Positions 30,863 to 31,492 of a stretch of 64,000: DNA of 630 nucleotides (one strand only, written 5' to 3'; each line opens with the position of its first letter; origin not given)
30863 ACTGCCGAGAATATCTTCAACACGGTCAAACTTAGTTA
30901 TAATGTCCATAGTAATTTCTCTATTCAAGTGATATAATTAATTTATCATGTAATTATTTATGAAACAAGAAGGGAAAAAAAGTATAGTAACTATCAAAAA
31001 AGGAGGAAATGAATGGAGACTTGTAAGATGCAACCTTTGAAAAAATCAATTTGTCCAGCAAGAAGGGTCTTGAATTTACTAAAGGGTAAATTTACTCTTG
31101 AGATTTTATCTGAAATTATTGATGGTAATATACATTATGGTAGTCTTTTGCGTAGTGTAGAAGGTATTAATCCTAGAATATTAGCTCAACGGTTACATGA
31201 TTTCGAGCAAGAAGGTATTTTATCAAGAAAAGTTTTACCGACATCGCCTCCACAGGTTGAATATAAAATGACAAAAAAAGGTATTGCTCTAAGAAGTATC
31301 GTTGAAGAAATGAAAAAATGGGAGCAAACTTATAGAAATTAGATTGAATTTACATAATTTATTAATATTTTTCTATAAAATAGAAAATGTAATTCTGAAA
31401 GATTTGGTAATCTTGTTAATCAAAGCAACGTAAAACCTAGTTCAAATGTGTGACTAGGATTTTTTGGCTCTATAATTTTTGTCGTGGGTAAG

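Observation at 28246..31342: HxlR-type regulator divergently paired with an OYE flavin reductase / P-loop ATPase / MFS efflux operon: a probable electrophile or quinone detox cassette as island cargo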

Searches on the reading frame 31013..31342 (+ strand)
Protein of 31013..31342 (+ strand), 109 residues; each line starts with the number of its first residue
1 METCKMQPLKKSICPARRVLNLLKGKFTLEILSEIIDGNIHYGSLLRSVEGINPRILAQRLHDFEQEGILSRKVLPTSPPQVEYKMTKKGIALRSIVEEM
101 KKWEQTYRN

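Call 3: search_protein_families(library=pfam, proteins=[window:31013-31342:+], max_evalue=0.01)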
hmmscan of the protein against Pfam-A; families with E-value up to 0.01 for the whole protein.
window:31013-31342:+ (109 aa): 1 family
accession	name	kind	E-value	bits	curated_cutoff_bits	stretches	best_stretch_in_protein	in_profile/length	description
PF01638.23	HxlR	-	2.5e-20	72.6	20.8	1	22-108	1-87/91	HxlR-like helix-turn-helix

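Call 4: search_protein_families(library=ncbifam, proteins=[window:31013-31342:+], max_evalue=0.01)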
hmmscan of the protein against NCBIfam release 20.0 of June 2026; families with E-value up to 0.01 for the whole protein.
window:31013-31342:+ (109 aa): 2 families
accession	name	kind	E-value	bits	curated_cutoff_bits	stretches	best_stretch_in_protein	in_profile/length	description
NF047364.1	redox_TF_RrpB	exception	1.1e-16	60.9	175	1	12-109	3-105/105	MarR family transcription factor RrpB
NF047367.1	redox_TF_RrpA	exception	6.8e-14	52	185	1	14-107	6-100/101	MarR family transcription factor RrpA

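Call 68: find_encoding_contigs(protein=window:31013-31342:+, flank=8000, max_places=10)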
Protein window:31013-31342:+ (109 aa): 24 contigs read that carry it; 10 places shown.
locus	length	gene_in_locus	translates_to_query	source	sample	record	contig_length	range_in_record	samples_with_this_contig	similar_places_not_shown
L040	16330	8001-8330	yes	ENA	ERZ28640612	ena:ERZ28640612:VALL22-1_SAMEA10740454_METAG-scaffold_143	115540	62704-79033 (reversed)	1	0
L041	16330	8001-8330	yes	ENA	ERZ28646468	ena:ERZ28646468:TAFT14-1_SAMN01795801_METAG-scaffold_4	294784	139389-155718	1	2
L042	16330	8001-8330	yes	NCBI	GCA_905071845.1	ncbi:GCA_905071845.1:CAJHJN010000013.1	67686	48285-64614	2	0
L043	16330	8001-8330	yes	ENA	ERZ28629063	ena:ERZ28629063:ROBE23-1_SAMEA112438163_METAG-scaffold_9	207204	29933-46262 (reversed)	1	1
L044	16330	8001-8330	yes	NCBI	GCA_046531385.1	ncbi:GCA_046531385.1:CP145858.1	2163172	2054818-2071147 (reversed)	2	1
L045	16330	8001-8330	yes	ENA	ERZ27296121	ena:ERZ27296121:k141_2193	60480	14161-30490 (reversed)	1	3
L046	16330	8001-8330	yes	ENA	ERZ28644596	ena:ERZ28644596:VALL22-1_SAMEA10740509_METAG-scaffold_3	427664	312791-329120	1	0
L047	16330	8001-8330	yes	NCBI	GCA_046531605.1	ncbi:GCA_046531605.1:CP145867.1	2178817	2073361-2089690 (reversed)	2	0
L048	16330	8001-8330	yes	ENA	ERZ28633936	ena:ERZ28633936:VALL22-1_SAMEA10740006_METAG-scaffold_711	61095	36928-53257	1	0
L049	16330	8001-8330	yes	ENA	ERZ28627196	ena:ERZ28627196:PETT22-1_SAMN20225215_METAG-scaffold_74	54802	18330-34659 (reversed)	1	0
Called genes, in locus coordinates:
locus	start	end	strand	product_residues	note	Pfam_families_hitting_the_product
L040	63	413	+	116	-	PF06133:Com_YlbF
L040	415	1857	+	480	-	PF01565:FAD_binding_4, PF02873:MurB_C, PF00583:Acetyltransf_1, PF13673:Acetyltransf_10, PF13508:Acetyltransf_7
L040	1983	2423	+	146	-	PF00572:Ribosomal_L13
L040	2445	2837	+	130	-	PF00380:Ribosomal_S9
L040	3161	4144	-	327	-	PF01610:DDE_Tnp_ISL3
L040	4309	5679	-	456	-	PF00083:Sugar_tr (faint), PF07690:MFS_1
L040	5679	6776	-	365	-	PF00724:Oxidored_FMN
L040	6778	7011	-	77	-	-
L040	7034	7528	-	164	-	PF05655:AvrD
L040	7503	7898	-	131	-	PF05655:AvrD (weak)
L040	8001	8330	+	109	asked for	PF01638:HxlR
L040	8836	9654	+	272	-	PF00939:Na_sulph_symp, PF03600:CitMHS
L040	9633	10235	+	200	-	PF00939:Na_sulph_symp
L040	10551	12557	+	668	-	PF01368:DHH, PF02272:DHHA1, PF17768:RecJ_OB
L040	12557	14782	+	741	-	PF13328:HD_4, PF01966:HD, PF04607:RelA_SpoT, PF02824:TGS, PF19296:RelA_AH, PF28438:RelA_RIS, PF01842:ACT, PF13291:ACT_4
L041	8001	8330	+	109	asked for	PF01638:HxlR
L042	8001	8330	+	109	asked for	PF01638:HxlR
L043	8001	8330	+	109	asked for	PF01638:HxlR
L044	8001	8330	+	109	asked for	PF01638:HxlR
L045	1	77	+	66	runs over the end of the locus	PF12844:HTH_19 (weak), PF13560:HTH_31, PF01381:HTH_3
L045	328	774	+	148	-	PF00572:Ribosomal_L13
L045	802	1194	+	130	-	PF00380:Ribosomal_S9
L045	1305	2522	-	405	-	PF00589:Phage_integrase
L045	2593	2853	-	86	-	PF12728:HTH_17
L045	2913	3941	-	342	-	PF18106:Rol_Rep_N, PF02486:Rep_trans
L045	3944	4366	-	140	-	-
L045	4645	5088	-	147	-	-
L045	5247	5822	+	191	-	PF01381:HTH_3, PF12844:HTH_19, PF13443:HTH_26, PF13560:HTH_31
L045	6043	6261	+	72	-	-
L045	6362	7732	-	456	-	PF00083:Sugar_tr (faint), PF07690:MFS_1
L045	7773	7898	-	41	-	-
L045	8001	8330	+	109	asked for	PF01638:HxlR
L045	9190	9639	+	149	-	PF03965:Penicillinase_R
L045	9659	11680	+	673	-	PF00122:E1-E2_ATPase, PF00702:Hydrolase, PF08282:Hydrolase_3 (faint)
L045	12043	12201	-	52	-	-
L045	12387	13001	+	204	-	PF03596:Cad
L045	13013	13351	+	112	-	PF01022:HTH_5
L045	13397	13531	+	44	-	-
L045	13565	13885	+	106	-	-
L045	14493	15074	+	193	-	-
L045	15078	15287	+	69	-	PF12844:HTH_19, PF13560:HTH_31, PF01381:HTH_3, PF13413:HTH_25 (weak), PF13443:HTH_26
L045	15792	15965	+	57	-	-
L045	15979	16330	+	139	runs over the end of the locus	-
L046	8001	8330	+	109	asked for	PF01638:HxlR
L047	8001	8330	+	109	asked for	PF01638:HxlR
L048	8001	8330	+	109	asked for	PF01638:HxlR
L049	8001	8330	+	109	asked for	PF01638:HxlR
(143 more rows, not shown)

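Call 80: search_protein_families(library=padloc, proteins=[window:31013-31342:+], max_evalue=0.001)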
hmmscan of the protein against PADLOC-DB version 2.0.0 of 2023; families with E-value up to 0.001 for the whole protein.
window:31013-31342:+ (109 aa): 0 families

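Call 86: search_solved_structures(query=window:31013-31342:+, max_evalue=0.00001, show_alignments=3)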
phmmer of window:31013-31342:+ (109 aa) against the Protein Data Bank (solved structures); distinct sequences matched with E-value up to 0.00001: 14.
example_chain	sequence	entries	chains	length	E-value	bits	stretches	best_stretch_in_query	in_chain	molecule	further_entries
1z7u_A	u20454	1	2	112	8.4e-15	58.4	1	19-107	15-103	hypothetical protein EF0647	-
2fsw_A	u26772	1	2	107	3.8e-13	53.1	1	10-103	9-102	PG_0823 protein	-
4a5m_A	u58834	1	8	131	6.1e-13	52.4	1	10-108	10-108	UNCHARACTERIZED HTH-TYPE TRANSCRIPTIONAL REGULATOR YYBR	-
5hs7_A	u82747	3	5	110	9.5e-13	51.8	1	13-106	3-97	HTH-type transcriptional regulator YodB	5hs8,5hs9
1yyv_A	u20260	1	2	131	4.4e-12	49.6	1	12-103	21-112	putative transcriptional regulator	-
7kd3_A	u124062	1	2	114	5.5e-12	49.3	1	11-107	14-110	Putative transcriptional regulator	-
4a5n_A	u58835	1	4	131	1.1e-11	48.3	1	11-108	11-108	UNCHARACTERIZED HTH-TYPE TRANSCRIPTIONAL REGULATOR YYBR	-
7bze_A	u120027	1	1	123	2.7e-11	47.1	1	10-107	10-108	HTH-type transcriptional activator HxlR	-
7bzd_A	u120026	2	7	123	1.2e-10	45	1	10-107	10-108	HTH-type transcriptional activator HxlR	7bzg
9wvg_C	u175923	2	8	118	2.6e-10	43.9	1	14-104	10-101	Uncharacterized HTH-type transcriptional regulator YdzF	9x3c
4hqm_A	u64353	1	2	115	6.7e-10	42.6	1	27-107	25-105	QsrR protein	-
4hqe_A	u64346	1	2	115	1.3e-09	41.7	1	27-107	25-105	Transcriptional regulator QsrR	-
2hzt_A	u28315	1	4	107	6.8e-09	39.4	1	19-106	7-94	Putative HTH-type transcriptional regulator ytcD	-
2f2e_A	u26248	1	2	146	6.4e-07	33.1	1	9-107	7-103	PA1607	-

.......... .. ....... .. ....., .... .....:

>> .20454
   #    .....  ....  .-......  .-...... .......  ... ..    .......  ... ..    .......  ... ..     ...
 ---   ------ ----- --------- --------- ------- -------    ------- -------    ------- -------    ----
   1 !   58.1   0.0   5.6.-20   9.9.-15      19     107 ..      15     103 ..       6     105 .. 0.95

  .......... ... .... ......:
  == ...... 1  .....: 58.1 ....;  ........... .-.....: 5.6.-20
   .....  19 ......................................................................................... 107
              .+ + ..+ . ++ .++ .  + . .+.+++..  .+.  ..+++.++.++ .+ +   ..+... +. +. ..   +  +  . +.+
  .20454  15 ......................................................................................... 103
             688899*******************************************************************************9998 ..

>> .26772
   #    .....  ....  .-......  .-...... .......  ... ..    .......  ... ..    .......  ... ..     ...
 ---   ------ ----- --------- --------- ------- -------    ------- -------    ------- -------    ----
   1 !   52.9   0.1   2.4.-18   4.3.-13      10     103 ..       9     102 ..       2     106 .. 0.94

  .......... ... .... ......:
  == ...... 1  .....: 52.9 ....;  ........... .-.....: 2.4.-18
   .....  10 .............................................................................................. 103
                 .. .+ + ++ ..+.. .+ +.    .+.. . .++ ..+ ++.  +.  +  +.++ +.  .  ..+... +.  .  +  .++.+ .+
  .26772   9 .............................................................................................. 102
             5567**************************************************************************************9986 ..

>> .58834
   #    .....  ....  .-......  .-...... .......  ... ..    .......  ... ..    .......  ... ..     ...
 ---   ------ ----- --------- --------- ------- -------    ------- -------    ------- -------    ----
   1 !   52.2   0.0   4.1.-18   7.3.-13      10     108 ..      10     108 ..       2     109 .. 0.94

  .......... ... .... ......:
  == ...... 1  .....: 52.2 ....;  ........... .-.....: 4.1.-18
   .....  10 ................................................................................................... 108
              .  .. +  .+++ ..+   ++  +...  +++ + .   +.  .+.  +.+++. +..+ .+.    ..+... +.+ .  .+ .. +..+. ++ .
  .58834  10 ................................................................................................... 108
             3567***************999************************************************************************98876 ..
